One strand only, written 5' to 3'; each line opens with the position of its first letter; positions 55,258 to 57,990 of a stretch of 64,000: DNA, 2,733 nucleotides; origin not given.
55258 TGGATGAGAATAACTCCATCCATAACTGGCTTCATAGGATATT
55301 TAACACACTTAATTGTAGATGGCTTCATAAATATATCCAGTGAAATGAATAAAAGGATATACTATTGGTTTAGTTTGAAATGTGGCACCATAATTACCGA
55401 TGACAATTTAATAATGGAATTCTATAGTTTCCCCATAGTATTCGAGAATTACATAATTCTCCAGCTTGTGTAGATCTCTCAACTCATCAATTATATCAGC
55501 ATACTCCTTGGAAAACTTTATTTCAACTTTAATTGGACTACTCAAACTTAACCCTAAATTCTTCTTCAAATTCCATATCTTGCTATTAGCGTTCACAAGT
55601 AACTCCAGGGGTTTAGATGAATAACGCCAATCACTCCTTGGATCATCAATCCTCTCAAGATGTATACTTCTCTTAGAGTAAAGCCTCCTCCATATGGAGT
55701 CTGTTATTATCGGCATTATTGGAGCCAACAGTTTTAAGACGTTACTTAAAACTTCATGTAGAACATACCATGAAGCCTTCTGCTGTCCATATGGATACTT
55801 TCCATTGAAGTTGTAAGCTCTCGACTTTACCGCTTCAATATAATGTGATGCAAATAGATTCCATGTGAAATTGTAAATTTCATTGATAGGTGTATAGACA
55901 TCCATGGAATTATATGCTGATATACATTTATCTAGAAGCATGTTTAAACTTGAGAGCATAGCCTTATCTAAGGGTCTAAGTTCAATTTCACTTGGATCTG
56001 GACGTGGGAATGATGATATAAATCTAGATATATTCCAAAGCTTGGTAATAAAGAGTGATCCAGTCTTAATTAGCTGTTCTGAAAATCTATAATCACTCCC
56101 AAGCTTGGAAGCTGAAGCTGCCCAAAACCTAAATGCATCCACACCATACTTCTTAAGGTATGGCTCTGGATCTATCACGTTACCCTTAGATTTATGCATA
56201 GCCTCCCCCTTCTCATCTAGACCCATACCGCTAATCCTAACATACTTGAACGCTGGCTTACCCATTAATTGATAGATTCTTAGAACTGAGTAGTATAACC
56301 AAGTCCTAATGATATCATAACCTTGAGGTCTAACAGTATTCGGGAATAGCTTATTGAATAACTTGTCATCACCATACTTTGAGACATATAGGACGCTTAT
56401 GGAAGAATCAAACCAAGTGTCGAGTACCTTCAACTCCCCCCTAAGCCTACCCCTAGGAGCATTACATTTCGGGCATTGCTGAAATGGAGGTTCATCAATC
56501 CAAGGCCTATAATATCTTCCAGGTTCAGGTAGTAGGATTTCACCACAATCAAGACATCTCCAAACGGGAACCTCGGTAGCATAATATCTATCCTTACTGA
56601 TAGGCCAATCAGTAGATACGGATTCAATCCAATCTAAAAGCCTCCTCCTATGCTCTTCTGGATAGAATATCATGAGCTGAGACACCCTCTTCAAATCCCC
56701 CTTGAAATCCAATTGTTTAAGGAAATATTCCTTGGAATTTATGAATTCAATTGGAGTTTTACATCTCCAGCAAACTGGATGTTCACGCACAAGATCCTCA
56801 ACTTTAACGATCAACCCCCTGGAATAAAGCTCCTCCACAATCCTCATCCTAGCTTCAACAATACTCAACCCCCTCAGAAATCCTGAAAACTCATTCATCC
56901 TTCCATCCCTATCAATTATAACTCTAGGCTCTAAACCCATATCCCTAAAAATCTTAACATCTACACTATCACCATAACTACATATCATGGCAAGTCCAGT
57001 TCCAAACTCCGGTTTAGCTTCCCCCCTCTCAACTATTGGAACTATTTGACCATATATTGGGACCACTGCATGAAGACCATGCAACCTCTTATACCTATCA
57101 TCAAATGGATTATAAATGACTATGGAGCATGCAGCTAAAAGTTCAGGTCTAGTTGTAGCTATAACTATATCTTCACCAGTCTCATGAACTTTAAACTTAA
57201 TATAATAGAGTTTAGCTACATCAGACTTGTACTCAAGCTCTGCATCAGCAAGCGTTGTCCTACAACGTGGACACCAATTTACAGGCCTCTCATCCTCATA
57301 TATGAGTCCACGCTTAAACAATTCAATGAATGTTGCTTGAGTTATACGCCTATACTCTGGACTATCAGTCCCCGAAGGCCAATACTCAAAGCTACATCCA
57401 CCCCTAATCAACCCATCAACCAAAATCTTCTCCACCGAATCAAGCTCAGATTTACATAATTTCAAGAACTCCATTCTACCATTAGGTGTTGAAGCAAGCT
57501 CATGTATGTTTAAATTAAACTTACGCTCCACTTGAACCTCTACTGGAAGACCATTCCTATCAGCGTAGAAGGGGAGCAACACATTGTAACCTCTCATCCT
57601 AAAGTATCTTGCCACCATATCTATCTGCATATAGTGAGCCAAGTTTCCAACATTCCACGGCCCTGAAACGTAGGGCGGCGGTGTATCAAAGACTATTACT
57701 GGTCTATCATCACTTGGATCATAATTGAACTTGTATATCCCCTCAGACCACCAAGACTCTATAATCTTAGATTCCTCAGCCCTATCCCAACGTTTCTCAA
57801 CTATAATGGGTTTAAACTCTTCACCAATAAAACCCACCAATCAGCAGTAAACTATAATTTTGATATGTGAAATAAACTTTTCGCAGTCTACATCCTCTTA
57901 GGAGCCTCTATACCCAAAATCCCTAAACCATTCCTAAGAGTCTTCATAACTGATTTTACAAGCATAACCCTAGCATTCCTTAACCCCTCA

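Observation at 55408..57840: ValRS-like class I synthetase with both catalytic signature motifs degenerate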

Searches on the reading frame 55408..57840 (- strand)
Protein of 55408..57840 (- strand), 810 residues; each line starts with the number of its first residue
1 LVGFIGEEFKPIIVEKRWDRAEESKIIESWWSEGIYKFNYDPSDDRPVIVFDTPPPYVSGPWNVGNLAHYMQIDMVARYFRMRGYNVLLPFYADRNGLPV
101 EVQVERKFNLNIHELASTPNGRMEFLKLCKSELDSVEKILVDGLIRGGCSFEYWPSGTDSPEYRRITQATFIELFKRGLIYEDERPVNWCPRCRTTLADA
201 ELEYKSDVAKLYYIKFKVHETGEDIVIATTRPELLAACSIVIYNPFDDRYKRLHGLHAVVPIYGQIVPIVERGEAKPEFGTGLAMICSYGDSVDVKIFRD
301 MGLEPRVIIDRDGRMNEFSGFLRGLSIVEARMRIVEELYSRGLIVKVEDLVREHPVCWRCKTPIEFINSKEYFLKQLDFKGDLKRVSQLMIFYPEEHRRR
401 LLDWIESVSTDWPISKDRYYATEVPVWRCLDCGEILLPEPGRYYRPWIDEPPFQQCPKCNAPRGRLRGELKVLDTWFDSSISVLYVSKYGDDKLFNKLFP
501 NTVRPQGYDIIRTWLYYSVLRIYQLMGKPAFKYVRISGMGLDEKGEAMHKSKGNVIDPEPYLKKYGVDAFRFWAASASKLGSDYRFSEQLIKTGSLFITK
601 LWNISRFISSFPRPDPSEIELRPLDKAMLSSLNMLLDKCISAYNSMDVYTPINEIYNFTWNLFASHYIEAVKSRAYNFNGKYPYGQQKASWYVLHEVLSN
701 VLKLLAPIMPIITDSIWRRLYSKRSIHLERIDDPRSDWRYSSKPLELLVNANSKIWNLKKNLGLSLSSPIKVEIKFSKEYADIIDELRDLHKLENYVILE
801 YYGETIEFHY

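Call 3: search_protein_families(library=pfam, proteins=[window:55408-57840:-], max_evalue=0.01)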
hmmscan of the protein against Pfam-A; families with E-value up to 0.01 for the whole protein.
window:55408-57840:- (810 aa): 4 families
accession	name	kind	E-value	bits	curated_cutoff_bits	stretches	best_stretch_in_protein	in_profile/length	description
PF00133.28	tRNA-synt_1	-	5.6e-64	216.8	22.7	1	26-586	2-413/414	tRNA synthetases class I (I, L, M and V)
PF08264.19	Anticodon_1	-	1.5e-29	103.2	25.1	1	625-774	1-148/148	Anticodon-binding domain of tRNA ligase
PF09334.17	tRNA-synt_1g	-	1.7e-22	80.2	20.1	2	52-203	4-136/391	tRNA synthetases class I (M)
PF21349.2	RUBY_RBDX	-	0.0035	17.2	26.5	0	449-463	13-26/30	Rubrerythrin, rubredoxin-like domain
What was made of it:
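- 55408..57840 (-): valS, archaeal-type valine-tRNA ligase (810 aa from TTG 57840; alternative starts GTG 57837 and ATT 57828). Pfam tRNA-synt_1 plus Anticodon_1 (call 3).
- On Valine-tRNA ligase, archaeal type (NF009687/PRK13208): Pfam PF00133 and PF08264 (call 3).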

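Call 4: search_protein_families(library=ncbifam, proteins=[window:55408-57840:-], max_evalue=0.01)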
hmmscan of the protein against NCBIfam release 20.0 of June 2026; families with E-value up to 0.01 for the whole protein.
window:55408-57840:- (810 aa): 17 families
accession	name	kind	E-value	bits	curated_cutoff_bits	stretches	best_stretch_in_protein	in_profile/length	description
NF009687.0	PRK13208.1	equivalog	1.2e-262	873.7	738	1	15-796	8-786/801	valine--tRNA ligase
TIGR00422.1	valS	equivalog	1.6e-172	575.6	612.1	1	16-794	3-779/863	valine--tRNA ligase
NF000540.1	alt_ValS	exception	4e-137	458.4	900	1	23-760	10-785/827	valine--tRNA ligase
NF004349.1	PRK05729.1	equivalog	2.7e-131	439.5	704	1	19-786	5-753/860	valine--tRNA ligase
TIGR00392.1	ileS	equivalog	1.1e-95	321.5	621.4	2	280-737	324-809/861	isoleucine--tRNA ligase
NF011492.0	PRK14900.1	equivalog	2.2e-94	317.2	1783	1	28-726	23-713/1044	valine--tRNA ligase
NF000258.1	MupB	exception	9.9e-61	205.7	1900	2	280-746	309-786/1033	mupirocin-resistant isoleucine--tRNA ligase MupB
NF000257.1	MupA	exception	3e-57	194.1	1900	2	280-758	305-796/1024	mupirocin-resistant isoleucine--tRNA ligase MupA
NF008957.0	PRK12300.1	subfamily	2.3e-47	161.5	677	3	21-245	8-238/946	leucine--tRNA ligase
NF040702.1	ileS_w_GNAT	exception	1.8e-44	151.7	1999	3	472-723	707-959/1100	isoleucine--tRNA ligase, N-acetyltransferase domain-containing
TIGR00396.1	leuS_bact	equivalog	3e-38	131.5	548.4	2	23-202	7-167/843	leucine--tRNA ligase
TIGR00395.1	leuS_arch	equivalog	2.4e-35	121.8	648.5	2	23-245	4-232/938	leucine--tRNA ligase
TIGR00398.1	metG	equivalog_domain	9e-28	97.3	336.35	2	473-720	248-501/530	methionine--tRNA ligase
NF001100.0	PRK00133.1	equivalog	4e-22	78.5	587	2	354-723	172-505/676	methionine--tRNA ligase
NF008900.0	PRK12267.1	equivalog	6.4e-18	64.6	598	1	472-723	224-479/648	methionine--tRNA ligase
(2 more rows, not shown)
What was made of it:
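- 55408..57840 (-): NCBIfam NF009687 873.7 bits against cut-off 738 (call 4).
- On Valine-tRNA ligase, archaeal type (NF009687/PRK13208): 873.7 bits against cut-off 738, covering residues 15-796 (call 4).
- Identity as ValRS: NF009687 873.7 bits, above the 738 cut-off (call 4).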

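Call 5: search_solved_structures(query=window:55408-57840:-, show_alignments=2)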
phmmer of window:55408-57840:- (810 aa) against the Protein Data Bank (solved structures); distinct sequences matched with E-value up to 0.001: 66 (the best 60 are shown).
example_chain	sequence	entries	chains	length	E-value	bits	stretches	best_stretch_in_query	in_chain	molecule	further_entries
1gax_A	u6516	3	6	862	9.6e-105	354.7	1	21-775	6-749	VALYL-TRNA SYNTHETASE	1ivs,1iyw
1ile_A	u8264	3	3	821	1.8e-66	228.1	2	276-740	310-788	ISOLEUCYL-TRNA SYNTHETASE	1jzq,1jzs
8c9e_A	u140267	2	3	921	7.3e-59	203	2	256-734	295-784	Isoleucine--tRNA ligase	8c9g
8c9d_A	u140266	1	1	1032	1.7e-58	201.7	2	277-758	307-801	Isoleucine--tRNA ligase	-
8c8u_A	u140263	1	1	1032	2.8e-58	201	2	277-758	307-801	Isoleucine--tRNA ligase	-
8c8v_A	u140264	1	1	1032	2.8e-58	201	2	277-758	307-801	Isoleucine--tRNA ligase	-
8c9f_A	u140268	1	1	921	1.2e-57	198.9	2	256-734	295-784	Isoleucine--tRNA ligase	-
8c8w_A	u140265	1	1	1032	3.4e-57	197.4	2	277-758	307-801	Isoleucine--tRNA ligase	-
1ffy_A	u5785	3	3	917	1.9e-47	165.2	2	297-729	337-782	ISOLEUCYL-TRNA SYNTHETASE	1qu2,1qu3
9w01_B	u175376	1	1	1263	8.1e-39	136.6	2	274-799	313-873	Isoleucine--tRNA ligase, cytoplasmic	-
6ldk_A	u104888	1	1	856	3.9e-37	131.1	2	297-724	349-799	Isoleucine--tRNA ligase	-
8wnf_A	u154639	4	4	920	2.8e-33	118.3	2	323-714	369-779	Isoleucine--tRNA ligase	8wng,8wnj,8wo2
8wni_A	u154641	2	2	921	2.8e-33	118.3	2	323-714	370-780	Isoleucine--tRNA ligase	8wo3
9wqs_A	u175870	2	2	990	4e-32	114.5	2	305-800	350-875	Isoleucine--tRNA ligase, cytoplasmic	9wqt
7d5c_A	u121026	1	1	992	4e-32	114.5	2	305-800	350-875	Isoleucine--tRNA ligase, cytoplasmic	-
1wka_A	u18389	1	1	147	4.5e-17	64.7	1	209-350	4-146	Valyl-tRNA synthetase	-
1wk9_A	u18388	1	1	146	6e-17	64.3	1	209-349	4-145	Valyl-tRNA synthetase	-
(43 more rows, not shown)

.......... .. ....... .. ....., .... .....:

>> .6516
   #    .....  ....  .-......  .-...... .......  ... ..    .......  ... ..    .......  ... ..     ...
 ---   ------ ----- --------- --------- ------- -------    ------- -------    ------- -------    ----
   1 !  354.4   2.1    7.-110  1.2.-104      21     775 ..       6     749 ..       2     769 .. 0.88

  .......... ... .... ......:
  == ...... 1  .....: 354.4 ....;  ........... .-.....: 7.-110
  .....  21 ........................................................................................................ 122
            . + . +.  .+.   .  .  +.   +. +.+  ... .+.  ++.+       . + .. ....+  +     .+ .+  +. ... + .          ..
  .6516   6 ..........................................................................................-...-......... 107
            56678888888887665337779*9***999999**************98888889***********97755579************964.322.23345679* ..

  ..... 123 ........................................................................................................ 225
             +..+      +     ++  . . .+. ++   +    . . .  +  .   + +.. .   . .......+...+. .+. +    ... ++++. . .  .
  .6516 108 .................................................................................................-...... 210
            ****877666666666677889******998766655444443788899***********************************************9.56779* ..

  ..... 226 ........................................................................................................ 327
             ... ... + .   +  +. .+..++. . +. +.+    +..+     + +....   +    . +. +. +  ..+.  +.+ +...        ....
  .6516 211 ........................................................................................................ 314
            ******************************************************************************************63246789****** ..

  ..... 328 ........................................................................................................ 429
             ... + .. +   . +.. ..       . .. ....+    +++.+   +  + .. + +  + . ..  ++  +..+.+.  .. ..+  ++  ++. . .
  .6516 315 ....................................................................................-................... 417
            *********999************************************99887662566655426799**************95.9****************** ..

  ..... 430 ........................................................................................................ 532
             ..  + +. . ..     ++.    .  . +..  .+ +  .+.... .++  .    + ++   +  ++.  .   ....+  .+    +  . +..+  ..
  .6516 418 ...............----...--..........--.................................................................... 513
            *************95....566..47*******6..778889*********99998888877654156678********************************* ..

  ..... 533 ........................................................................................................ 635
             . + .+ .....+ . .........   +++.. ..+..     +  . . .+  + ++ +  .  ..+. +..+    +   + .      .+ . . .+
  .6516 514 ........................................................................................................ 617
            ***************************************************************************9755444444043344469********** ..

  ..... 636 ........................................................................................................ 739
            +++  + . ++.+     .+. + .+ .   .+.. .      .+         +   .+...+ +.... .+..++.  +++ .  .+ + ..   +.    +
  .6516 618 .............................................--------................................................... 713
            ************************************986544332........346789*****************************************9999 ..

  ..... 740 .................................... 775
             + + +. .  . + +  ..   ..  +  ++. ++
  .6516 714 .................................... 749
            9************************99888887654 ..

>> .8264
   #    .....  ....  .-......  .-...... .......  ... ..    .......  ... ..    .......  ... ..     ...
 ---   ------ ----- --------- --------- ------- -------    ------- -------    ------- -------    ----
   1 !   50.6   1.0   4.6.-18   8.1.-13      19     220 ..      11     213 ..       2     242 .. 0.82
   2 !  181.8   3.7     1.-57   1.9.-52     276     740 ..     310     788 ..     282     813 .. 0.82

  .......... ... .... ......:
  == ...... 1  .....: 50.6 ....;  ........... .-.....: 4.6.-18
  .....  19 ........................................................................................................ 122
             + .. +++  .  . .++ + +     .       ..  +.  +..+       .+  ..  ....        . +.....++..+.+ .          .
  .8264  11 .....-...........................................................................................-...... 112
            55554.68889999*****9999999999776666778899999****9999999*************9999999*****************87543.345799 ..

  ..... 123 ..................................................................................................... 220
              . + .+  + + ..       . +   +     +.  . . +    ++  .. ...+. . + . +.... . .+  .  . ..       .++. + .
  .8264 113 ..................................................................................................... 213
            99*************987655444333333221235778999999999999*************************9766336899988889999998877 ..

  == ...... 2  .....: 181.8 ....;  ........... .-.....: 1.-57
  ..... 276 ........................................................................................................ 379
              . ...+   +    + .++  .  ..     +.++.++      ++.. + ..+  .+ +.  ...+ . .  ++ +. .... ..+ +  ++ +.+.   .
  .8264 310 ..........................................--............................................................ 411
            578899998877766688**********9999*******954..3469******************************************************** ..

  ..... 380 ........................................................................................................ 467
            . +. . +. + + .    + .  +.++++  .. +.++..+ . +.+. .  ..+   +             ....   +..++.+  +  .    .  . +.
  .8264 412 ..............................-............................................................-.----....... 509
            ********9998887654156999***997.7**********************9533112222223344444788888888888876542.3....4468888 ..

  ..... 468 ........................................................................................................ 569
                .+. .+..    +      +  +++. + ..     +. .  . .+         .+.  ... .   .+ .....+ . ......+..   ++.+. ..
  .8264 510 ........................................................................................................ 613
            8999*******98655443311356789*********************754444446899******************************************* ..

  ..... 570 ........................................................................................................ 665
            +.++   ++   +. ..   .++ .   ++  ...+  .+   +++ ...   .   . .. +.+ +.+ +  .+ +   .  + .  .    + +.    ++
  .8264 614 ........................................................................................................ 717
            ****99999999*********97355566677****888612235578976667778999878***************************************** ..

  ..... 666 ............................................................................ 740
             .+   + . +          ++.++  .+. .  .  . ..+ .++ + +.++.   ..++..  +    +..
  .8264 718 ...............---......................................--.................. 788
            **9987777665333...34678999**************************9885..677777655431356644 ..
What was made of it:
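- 55408..57840 (-): 1GAX E=1e-104 (call 5).
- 57643..57654 (-): HIGH-equivalent signature, residues 63-66 = N-V-G-N (codons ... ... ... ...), at the N-terminus of the first Rossmann helix. Aligns to HMGH of 1GAX (call 5).
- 56188..56202 (-): KMSKS-equivalent loop, residues 547-551 = A-M-H-K-S (second Lys retained). Aligns to KMSKS of 1GAX (call 5).
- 56791..57216 (-): CP1 editing domain (about residues 209-350) with ATTRPE and FGTG...YGD..D motifs. Matches the isolated ValRS editing domains 1wka and 1wk9 (call 5).
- Full-length alignment to 1GAX (call 5). The alignment to 1GAX is gap-free through both motifs (call 5).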
